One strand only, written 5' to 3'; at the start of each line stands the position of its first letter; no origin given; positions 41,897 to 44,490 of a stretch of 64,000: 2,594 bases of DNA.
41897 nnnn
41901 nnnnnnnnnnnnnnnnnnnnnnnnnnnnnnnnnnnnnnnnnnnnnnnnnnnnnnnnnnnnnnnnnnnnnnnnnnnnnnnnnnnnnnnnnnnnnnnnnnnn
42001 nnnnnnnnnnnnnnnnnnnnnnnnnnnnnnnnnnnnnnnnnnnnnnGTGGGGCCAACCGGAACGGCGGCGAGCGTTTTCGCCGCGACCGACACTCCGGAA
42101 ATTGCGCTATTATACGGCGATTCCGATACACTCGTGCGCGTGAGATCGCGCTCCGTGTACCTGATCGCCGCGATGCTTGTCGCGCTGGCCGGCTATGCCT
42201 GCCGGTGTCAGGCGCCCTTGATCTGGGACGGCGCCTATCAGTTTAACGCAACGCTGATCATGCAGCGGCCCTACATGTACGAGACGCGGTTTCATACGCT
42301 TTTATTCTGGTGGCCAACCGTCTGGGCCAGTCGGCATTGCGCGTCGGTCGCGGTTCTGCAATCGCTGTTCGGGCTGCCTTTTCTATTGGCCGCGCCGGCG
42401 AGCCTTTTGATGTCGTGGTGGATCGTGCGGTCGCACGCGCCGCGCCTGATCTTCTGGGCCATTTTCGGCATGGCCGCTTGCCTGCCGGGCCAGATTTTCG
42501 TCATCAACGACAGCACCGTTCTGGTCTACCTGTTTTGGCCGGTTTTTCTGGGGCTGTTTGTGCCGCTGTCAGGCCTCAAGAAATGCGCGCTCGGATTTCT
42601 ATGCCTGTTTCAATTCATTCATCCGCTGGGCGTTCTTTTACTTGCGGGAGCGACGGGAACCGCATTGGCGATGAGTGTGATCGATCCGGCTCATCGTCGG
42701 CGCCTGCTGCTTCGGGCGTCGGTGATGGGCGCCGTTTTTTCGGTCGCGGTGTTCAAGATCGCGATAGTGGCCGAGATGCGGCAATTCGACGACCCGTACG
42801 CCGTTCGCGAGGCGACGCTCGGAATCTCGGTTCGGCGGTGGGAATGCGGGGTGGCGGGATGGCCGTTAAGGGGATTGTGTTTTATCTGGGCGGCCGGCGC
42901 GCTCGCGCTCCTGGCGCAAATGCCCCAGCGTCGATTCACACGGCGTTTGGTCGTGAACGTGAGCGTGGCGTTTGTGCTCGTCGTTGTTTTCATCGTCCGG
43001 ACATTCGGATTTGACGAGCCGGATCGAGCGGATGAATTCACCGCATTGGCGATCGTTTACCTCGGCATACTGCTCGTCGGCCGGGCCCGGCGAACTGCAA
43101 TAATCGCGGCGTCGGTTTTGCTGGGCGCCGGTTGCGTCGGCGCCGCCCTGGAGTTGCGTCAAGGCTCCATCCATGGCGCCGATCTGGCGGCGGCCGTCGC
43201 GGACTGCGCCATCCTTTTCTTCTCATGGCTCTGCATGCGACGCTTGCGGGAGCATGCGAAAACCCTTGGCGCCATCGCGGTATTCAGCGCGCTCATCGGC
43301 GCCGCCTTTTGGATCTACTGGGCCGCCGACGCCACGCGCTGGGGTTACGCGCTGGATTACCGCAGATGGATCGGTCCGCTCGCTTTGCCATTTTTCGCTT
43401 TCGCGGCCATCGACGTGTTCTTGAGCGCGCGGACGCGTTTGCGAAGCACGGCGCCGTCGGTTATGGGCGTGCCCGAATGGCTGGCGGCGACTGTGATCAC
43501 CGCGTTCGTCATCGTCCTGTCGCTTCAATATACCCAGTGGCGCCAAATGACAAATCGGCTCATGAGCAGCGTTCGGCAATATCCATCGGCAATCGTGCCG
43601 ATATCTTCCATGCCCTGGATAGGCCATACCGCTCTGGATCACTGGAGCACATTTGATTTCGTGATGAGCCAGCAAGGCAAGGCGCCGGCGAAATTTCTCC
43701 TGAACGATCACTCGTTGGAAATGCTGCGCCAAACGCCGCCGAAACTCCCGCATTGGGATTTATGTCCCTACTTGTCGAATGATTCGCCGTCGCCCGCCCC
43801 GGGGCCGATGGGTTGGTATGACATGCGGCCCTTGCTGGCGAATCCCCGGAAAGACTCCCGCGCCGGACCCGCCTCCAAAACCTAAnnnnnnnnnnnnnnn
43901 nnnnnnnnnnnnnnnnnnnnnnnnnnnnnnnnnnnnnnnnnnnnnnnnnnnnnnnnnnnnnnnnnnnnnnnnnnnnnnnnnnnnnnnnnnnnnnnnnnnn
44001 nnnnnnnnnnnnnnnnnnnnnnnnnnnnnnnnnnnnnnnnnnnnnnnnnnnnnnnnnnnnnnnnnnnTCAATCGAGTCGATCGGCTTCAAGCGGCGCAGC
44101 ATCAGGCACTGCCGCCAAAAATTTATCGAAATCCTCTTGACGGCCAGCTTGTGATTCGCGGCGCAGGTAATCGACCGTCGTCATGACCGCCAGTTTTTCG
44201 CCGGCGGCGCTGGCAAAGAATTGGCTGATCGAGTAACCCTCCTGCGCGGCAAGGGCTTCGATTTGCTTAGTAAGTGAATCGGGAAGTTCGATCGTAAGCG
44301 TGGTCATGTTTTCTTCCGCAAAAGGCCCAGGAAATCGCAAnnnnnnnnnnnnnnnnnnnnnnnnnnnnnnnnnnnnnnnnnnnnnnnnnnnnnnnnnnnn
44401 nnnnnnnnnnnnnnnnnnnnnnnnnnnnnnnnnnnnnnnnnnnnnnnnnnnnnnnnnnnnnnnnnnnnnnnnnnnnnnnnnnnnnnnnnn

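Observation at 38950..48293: Glycan-related locus with uncharacterised core components and an embedded PIN toxin-antitoxin pair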

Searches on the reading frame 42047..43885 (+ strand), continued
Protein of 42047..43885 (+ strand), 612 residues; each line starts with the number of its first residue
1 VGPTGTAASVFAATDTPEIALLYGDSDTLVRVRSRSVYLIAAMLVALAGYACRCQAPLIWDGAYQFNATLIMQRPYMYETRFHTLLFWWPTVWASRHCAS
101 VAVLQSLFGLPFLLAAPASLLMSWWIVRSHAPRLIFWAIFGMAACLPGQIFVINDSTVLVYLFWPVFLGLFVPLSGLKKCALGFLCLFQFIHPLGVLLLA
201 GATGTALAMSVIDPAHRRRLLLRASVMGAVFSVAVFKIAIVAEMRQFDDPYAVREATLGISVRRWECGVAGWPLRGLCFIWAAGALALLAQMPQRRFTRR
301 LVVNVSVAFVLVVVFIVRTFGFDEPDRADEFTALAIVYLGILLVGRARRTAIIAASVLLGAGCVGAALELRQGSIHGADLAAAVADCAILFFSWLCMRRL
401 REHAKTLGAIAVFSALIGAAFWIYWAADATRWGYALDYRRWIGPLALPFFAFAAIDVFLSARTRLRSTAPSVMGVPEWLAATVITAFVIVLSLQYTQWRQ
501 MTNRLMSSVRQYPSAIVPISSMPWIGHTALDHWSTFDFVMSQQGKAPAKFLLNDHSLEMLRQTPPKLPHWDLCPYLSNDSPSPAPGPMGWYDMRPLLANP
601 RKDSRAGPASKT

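Call 70: search_protein_families(library=pfam, proteins=[P0110, P0114, P0124, P0150, P0165, P0190, P0211, P0213, P0179, P0204], max_evalue=0.1)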
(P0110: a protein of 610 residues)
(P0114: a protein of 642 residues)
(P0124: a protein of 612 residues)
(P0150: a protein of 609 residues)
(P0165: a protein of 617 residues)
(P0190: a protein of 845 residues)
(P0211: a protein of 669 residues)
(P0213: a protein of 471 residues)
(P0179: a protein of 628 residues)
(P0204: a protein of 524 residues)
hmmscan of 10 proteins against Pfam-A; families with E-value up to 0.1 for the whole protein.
P0110 (610 aa): 0 families

P0114 (642 aa): 0 families

P0124 (612 aa): 0 families

P0150 (609 aa): 0 families

P0165 (617 aa): 0 families

P0190 (845 aa): 0 families

P0211 (669 aa): 0 families

P0213 (471 aa): 0 families

P0179 (628 aa): 0 families

P0204 (524 aa): 0 families

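Call 88: search_protein_families(library=pfam, alignment_id=A4, max_evalue=10)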
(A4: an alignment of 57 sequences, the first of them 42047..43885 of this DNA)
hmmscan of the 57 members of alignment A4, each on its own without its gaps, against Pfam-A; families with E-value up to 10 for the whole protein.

A. member 1, window:42047-43885:+ (612 aa): 1 family
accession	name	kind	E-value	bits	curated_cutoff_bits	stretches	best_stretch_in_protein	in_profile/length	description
PF15055.12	DMAC1_Dmo2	-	4.7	7.9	27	1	414-430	11-27/47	DMAC1/Dmo2-like domain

B. families by the number of members that match (of 57 scanned): 38 families (the first 25 are shown)
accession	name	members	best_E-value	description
PF19529.4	DUF6057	2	0.27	Family of unknown function (DUF6057)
PF11990.13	DUF3487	2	1.3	Protein of unknown function (DUF3487)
PF04995.19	CcmD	2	3.5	Heme exporter protein D (CcmD)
PF13198.11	DUF4014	1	0.001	Protein of unknown function (DUF4014)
PF24661.1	DUF7649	1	0.0062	Domain of unknown function (DUF7649)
PF23954.1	DUF7283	1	0.0079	Family of unknown function (DUF7283)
PF07698.17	7TM-7TMR_HD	1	0.01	7TM receptor with intracellular HD hydrolase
PF19639.4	DUF6142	1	0.015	Family of unknown function (DUF6142)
PF00801.26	PKD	1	0.057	PKD domain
PF21171.3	PDE12-like_N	1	0.061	2',5'-phosphodiesterase 12-like, N-terminal domain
PF04276.17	DUF443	1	0.076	Protein of unknown function (DUF443)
PF19446.4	DUF5984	1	0.081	Family of unknown function (DUF5984)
PF13517.12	FG-GAP_3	1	0.093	FG-GAP-like repeat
PF22704.2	CBM13-like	1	0.096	Alpha-galactosidase, CBM13 domain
PF13962.11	PGG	1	0.11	Domain of unknown function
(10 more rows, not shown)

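Call 89: find_encoding_contigs(protein=P0005, flank=8000, max_places=1)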
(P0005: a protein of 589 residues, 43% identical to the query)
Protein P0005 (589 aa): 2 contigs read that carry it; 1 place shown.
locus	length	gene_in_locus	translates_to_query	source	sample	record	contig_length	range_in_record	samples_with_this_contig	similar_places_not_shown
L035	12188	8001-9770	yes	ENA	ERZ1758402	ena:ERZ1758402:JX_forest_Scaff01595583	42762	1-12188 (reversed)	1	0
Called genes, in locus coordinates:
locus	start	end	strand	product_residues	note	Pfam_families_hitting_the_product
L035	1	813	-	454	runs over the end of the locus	PF04966:OprB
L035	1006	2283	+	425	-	PF12000:Glyco_trans_4_3, PF00534:Glycos_transf_1, PF13692:Glyco_trans_1_4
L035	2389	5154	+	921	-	PF00805:Pentapeptide, PF13599:Pentapeptide_4, PF00805:Pentapeptide (weak), PF13599:Pentapeptide_4 (weak), PF00805:Pentapeptide, PF13599:Pentapeptide_4, PF00805:Pentapeptide, PF12158:DUF3592, +2 more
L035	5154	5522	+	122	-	-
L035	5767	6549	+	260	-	-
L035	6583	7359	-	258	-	PF01925:TauE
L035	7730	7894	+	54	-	-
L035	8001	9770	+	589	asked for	-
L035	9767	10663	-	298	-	PF06325:PrmA, PF13847:Methyltransf_31, PF08241:Methyltransf_11 (weak), PF13649:Methyltransf_25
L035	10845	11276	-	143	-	-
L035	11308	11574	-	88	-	-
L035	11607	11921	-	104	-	PF02604:PhdYeFM_antitox (weak)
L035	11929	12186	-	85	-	?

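Call 90: find_encoding_contigs(protein=P0008, flank=8000, max_places=1)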
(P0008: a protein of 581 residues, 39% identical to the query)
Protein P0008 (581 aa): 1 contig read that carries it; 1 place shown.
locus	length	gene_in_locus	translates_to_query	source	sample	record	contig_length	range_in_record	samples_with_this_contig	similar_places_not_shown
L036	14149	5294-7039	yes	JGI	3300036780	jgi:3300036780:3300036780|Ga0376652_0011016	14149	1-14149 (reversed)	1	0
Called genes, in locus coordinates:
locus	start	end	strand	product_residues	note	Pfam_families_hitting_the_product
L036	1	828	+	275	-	?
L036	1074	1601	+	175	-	PF02542:YgbB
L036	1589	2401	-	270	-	-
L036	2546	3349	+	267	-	-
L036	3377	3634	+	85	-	-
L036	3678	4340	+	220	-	PF00578:AhpC-TSA, PF08534:Redoxin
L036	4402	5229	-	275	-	PF01925:TauE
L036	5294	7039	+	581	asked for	-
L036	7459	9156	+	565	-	PF18911:PKD_4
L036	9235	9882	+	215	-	-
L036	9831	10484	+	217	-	-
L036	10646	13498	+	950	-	PF01755:Glyco_transf_25, PF07721:TPR_4 (faint), PF14559:TPR_19 (weak), PF13432:TPR_16, PF13414:TPR_11, PF13424:TPR_12 (weak), PF13432:TPR_16 (weak), PF19662:DUF6165 (weak), +13 more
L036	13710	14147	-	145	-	?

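Call 93: search_protein_families(library=pfam, proteins=[L001:8959-9732:-], max_evalue=0.001)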
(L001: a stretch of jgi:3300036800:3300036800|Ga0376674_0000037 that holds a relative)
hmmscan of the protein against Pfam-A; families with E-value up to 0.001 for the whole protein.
L001:8959-9732:- (257 aa): 1 family
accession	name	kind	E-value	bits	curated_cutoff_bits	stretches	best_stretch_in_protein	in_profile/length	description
PF01925.25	TauE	-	2.4e-36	126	32.6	1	8-244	2-234/237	Sulfite exporter TauE/SafE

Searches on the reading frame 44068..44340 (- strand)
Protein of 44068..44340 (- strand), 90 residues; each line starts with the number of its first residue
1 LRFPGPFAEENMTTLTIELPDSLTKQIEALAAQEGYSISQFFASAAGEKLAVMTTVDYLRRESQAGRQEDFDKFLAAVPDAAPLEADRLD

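Call 3: search_protein_families(library=pfam, proteins=[window:44068-44340:-], max_evalue=0.01)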
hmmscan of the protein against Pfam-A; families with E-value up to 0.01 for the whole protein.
window:44068-44340:- (90 aa): 3 families
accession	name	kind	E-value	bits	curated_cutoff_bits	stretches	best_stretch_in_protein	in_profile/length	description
PF01402.27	RHH_1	-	0.00062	20.1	20.5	1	15-42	2-29/39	Ribbon-helix-helix protein, copG family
PF19807.5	DUF6290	-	0.0024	18.5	27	1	12-50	1-39/72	Family of unknown function (DUF6290)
PF07878.17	RHH_5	-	0.0034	17.5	26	1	17-43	6-32/43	CopG-like RHH_1 or ribbon-helix-helix domain, RHH_5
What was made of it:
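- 44068..44307 (-): 79-aa ribbon-helix-helix antitoxin. Its ATG overlaps the PIN stop codon (ATGA). Pfam RHH_1 6e-4 (call 3).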

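Call 7: search_protein_families(library=ncbifam, proteins=[window:44068-44340:-], max_evalue=1)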
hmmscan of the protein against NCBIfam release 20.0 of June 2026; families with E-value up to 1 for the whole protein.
window:44068-44340:- (90 aa): 2 families
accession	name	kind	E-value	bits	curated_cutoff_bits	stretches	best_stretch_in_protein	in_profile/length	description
NF041551.1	YlcI_YnfO_N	subfamily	0.0088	16.1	30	1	13-50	3-39/42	YlcI/YnfO family protein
NF007563.0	PRK10190.1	equivalog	0.19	10.8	517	1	14-47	37-70/310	L,D-transpeptidase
